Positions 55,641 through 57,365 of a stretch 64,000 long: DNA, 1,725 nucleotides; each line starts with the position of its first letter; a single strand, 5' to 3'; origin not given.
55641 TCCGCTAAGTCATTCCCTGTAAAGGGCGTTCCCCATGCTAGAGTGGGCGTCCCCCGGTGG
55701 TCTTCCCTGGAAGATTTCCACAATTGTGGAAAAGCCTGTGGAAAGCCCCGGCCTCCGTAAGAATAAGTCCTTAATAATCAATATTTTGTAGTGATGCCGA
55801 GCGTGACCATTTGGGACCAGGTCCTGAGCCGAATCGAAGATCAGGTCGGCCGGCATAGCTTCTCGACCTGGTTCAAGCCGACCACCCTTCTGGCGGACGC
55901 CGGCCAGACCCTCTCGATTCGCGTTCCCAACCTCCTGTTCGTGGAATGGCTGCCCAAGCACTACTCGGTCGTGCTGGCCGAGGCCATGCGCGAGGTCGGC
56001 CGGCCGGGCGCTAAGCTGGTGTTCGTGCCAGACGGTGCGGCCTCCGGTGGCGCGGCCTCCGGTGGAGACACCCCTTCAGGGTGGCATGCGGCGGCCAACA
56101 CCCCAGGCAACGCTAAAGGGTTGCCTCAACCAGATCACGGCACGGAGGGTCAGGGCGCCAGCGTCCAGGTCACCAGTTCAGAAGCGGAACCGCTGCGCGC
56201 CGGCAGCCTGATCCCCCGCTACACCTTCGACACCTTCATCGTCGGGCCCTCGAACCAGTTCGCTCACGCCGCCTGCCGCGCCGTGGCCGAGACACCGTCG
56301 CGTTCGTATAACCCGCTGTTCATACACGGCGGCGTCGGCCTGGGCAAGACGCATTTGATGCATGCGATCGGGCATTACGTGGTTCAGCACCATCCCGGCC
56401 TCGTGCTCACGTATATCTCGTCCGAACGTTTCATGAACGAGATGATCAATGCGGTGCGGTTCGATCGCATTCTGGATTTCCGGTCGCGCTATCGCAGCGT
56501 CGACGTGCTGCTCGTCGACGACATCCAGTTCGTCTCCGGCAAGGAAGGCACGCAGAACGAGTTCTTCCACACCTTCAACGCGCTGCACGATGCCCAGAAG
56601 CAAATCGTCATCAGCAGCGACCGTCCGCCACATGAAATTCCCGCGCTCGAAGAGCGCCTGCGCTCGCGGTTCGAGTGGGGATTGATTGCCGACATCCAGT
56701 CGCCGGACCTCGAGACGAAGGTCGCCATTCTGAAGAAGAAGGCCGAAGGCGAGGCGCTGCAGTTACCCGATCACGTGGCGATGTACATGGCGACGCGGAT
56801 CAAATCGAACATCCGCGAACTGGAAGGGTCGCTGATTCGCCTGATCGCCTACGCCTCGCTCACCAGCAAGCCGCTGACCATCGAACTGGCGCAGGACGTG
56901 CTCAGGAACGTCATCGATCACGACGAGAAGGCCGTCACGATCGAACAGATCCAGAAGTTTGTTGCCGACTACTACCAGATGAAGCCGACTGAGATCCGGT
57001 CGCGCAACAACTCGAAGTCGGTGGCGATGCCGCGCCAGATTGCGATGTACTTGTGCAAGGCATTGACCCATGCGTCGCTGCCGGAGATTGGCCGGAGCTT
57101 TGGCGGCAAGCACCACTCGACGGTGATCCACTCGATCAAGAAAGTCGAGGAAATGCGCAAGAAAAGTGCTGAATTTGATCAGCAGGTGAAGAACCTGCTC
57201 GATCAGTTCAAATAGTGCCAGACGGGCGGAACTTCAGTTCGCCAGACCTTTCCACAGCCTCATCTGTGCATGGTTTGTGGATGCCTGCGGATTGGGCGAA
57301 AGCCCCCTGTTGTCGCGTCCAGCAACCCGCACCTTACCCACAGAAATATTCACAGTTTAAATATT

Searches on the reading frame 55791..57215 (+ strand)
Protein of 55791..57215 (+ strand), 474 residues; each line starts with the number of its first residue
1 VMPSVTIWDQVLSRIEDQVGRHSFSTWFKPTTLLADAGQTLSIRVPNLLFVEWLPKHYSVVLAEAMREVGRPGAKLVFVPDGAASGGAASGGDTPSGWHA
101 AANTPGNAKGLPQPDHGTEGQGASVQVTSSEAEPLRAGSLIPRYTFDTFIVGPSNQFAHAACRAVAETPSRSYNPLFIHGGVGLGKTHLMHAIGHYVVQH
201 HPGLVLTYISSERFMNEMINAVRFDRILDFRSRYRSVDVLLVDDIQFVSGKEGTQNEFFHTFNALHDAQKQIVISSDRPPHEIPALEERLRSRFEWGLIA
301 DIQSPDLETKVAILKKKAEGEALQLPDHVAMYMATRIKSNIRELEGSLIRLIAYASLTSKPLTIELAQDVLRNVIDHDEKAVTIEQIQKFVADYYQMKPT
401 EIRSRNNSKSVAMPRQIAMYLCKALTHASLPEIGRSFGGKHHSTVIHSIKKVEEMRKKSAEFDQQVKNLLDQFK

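Call 14: search_protein_families(library=pfam, proteins=[window:55791-57215:+])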
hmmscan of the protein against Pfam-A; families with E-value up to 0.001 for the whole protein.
window:55791-57215:+ (474 aa): 7 families
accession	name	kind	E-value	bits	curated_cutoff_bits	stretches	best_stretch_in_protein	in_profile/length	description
PF00308.24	Bac_DnaA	-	2.4e-72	242.9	23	1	142-300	3-161/162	Bacterial DnaA ATPAse domain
PF08299.17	Bac_DnaA_C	-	2.3e-30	104.9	31.5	1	384-452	1-69/69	Bacterial dnaA protein helix-turn-helix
PF11638.13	DnaA_N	-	3.8e-15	55.8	24.6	1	6-67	2-64/65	DnaA N-terminal domain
PF01695.23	IstB_IS21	-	6.1e-07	29.6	24.1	1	176-279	95-195/238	IstB-like ATP binding protein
PF22688.2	Hda_lid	-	4.8e-06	26.9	27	1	308-370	2-64/65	Hda, lid domain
PF13401.12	AAA_22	-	0.00039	21.2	27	0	175-271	7-115/130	AAA domain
PF00004.35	AAA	-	0.00063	20.6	21.2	0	177-295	2-128/131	ATPase family associated with various cellular activities (AAA)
